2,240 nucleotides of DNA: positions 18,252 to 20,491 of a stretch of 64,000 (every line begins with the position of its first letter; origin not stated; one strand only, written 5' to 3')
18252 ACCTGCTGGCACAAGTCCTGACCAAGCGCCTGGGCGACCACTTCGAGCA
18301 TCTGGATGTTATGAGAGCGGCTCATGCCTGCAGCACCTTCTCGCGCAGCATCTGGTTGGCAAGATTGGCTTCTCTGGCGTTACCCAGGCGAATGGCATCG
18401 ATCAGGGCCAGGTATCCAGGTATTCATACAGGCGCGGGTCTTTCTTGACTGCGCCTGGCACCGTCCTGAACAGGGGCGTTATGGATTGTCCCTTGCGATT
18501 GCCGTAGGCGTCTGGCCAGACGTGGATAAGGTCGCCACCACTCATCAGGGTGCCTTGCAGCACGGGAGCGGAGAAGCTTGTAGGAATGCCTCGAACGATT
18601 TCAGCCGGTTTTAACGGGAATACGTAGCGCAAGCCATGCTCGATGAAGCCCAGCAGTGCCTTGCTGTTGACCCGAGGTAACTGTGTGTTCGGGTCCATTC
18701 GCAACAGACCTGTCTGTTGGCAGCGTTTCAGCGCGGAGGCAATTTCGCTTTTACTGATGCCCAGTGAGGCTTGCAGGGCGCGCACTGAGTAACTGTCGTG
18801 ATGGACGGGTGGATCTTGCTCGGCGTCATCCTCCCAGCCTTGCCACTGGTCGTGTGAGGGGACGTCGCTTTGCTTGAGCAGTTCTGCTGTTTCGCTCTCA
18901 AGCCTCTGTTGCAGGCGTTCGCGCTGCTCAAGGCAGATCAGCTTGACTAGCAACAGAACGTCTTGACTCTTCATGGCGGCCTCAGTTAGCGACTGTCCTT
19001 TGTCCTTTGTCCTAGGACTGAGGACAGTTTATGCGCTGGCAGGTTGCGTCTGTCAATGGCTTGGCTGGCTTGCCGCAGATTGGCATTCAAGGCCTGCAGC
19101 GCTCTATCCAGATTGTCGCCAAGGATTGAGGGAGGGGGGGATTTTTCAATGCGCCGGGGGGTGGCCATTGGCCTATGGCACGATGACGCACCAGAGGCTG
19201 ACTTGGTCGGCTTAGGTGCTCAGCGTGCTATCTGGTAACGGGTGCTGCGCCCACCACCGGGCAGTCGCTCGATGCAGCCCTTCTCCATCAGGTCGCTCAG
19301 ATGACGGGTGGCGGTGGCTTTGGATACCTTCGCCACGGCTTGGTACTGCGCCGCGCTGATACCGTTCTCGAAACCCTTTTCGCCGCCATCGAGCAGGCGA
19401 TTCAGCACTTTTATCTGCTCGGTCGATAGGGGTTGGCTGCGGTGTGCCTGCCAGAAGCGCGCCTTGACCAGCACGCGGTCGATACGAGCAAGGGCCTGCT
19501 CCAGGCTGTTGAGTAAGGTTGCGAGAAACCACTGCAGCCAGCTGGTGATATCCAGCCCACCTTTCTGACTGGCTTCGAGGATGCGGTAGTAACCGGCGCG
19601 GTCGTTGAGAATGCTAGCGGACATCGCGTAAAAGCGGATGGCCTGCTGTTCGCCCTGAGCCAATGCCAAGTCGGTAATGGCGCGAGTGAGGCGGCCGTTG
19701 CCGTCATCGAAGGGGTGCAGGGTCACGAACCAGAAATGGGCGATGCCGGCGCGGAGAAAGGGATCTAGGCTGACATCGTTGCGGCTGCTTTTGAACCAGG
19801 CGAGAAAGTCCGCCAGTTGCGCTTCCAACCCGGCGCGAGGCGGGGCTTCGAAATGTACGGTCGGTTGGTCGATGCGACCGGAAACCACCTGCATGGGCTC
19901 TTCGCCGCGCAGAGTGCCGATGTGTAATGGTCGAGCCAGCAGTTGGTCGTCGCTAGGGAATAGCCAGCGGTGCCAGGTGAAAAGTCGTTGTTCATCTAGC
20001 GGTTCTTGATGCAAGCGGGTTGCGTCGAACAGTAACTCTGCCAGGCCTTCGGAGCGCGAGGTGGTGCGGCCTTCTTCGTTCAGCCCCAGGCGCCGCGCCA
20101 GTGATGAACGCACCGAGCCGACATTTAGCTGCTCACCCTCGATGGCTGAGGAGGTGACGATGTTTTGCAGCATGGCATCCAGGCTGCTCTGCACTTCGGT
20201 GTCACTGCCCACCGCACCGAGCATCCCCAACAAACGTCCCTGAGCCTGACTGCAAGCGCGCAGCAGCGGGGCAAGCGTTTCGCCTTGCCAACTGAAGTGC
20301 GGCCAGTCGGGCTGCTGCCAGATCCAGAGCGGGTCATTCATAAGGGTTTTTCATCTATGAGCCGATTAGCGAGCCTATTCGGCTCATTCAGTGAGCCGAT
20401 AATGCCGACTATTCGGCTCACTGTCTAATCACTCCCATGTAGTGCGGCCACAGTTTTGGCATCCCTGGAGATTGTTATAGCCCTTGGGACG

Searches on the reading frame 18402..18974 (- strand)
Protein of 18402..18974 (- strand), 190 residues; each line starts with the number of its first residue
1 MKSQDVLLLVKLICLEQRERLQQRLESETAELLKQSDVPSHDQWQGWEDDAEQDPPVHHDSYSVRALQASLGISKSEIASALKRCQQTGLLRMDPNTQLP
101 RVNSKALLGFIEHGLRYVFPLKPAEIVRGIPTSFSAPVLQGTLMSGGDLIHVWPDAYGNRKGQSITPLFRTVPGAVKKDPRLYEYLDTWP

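Call 4: search_protein_families(library=pfam, proteins=[window:18402-18974:-], max_evalue=0.01)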
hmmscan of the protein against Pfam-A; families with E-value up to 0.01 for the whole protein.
window:18402-18974:- (190 aa): 1 family
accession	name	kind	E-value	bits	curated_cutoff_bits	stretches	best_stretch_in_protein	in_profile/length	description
PF12802.13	MarR_2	-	0.0035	17.9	27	0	63-92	22-51/61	MarR family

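Call 5: search_protein_families(library=padloc, proteins=[window:18402-18974:-], max_evalue=0.01)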
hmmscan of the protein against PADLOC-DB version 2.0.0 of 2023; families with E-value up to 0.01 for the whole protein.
window:18402-18974:- (190 aa): 1 family
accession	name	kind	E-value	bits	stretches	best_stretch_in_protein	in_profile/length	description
PDLC04515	PDC-M21A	-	5.2e-78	259.4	1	1-186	1-177/205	-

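Call 57: search_protein_families(library=ncbifam, proteins=[window:18402-18974:-], max_evalue=0.001)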
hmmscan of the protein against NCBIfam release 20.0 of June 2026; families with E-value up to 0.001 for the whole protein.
window:18402-18974:- (190 aa): 0 families

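Call 70: find_encoding_contigs(protein=window:18405-18974:-, flank=5000, max_places=6)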
Protein window:18405-18974:- (190 aa): no gene with exactly this product is on record in the collection.

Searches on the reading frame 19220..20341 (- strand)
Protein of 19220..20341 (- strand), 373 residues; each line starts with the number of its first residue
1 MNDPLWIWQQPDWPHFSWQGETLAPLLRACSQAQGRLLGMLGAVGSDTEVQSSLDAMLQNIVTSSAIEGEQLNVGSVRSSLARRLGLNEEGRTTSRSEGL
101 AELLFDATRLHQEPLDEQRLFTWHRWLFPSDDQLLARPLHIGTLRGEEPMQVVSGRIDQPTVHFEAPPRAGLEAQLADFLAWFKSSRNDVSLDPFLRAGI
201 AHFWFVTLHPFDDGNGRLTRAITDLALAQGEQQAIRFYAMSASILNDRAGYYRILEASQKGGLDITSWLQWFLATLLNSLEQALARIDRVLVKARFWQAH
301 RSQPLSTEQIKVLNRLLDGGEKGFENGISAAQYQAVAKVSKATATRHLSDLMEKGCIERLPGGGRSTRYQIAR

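Call 4: search_protein_families(library=pfam, proteins=[window:19220-20341:-], max_evalue=0.01)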
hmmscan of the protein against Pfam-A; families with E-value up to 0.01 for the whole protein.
window:19220-20341:- (373 aa): 5 families
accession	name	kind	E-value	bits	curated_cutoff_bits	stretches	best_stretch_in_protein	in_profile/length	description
PF13776.11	DUF4172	-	9.6e-32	109.6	25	1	6-87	1-82/82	Domain of unknown function (DUF4172)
PF02661.23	Fic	-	5.6e-12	46.8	24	1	114-227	1-93/93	Fic/DOC family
PF22168.2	DIP2311-like_C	-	6.2e-05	23.7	27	1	335-370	27-61/63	Transcriptional regulator DIP2311-like, C-terminal domain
PF12802.13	MarR_2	-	0.0025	18.4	27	1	312-365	10-60/61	MarR family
PF24033.1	DUF7342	-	0.006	17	31.6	0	329-371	19-60/150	Family of unknown function (DUF7342)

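Call 5: search_protein_families(library=padloc, proteins=[window:19220-20341:-], max_evalue=0.01)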
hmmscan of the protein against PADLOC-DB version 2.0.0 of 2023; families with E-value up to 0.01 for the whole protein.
window:19220-20341:- (373 aa): 9 families
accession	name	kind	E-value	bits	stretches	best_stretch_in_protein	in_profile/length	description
PDLC03963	SoFic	-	9.1e-39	131.8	1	24-370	23-350/361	-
PDLC04966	PDC-S24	-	6.2e-17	59.6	1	90-265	209-375/497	-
PDLC04839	PDC-S04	-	2.8e-08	31.7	1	200-242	132-174/205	-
PDLC04837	PDC-S04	-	8.7e-06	23.2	1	170-261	130-211/234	-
PDLC04836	PDC-S04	-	2.3e-05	21.7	1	172-222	136-182/244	-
PDLC04840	PDC-S04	-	0.0003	18.6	1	201-224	148-171/227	-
PDLC04838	PDC-S04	-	0.0073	14.1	0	205-227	140-162/209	-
PDLC01853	CARF3--CARF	-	0.0074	14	0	302-361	133-188/209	-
PDLC04842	PDC-S04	-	0.0081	13.9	0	208-288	111-185/202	-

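Call 57: search_protein_families(library=ncbifam, proteins=[window:19220-20341:-], max_evalue=0.001)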
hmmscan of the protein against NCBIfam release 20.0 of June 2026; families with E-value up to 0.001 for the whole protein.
window:19220-20341:- (373 aa): 3 families
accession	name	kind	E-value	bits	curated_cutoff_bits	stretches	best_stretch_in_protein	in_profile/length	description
NF046030.1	ProtAdlyltaseSoFic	equivalog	2.7e-14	52.9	550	1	173-290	156-273/361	protein adenylyltransferase Fic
NF041381.1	XopAC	subfamily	5.7e-09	35.2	450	1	112-229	301-413/451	XopAC/AvrAC family type III secretion system effector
TIGR02613.1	mob_myst_B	hypoth_equivalog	6.1e-07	29.5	124.4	1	202-268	116-181/186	mobile mystery protein B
